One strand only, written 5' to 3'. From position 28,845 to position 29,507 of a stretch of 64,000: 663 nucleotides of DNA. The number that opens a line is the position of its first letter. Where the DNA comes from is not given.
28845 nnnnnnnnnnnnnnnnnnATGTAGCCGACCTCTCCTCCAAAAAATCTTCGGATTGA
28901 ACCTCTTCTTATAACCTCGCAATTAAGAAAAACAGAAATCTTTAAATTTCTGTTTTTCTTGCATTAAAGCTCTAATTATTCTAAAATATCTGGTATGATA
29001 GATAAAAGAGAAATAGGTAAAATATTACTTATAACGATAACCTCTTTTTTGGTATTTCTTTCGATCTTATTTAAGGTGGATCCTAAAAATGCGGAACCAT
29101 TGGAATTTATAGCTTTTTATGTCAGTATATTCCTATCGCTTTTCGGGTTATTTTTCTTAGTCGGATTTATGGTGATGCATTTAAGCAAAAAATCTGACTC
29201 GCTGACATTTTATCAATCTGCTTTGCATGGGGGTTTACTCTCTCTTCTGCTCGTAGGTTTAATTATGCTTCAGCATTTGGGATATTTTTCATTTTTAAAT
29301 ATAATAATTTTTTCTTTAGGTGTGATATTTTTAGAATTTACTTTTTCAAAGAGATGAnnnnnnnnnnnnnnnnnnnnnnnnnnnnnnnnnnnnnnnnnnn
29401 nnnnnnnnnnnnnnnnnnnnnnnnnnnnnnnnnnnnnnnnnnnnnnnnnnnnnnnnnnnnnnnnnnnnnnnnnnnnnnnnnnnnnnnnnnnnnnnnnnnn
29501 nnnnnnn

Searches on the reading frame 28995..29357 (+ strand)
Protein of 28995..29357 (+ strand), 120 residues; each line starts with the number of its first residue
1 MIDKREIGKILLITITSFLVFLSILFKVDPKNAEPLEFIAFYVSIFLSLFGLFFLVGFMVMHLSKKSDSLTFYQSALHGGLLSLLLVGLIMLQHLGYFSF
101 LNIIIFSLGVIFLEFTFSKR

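Call 3: search_protein_families(library=pfam, proteins=[window:28995-29357:+], max_evalue=0.1)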
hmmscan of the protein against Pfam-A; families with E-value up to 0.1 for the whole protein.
window:28995-29357:+ (120 aa): 0 families

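Call 62: find_encoding_contigs(protein=window:28995-29357:+, flank=8000, max_places=8)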
Protein window:28995-29357:+ (120 aa): 7 contigs read that carry it; 3 places shown.
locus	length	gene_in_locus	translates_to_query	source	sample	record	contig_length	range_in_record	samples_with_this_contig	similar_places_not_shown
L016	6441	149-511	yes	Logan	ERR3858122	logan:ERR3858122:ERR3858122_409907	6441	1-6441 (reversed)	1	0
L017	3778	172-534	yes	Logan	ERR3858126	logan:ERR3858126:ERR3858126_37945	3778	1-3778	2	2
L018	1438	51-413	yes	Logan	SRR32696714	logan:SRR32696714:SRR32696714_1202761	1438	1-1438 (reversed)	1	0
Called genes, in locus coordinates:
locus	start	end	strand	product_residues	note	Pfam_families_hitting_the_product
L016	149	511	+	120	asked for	-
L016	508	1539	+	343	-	PF02912:Phe_tRNA-synt_N, PF01409:tRNA-synt_2d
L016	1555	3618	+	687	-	PF03483:B3_4, PF03484:B5, PF17759:tRNA_synthFbeta, PF03147:FDX-ACB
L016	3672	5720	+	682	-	PF02518:HATPase_c, PF00204:DNA_gyraseB, PF01751:Toprim, PF00986:DNA_gyraseB_C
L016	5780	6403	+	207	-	PF18895:T4SS_pilin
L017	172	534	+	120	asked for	-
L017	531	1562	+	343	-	PF02912:Phe_tRNA-synt_N, PF01409:tRNA-synt_2d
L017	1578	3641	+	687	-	PF03483:B3_4, PF03484:B5, PF17759:tRNA_synthFbeta, PF03147:FDX-ACB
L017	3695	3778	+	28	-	?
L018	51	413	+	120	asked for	-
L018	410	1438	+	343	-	PF02912:Phe_tRNA-synt_N, PF01409:tRNA-synt_2d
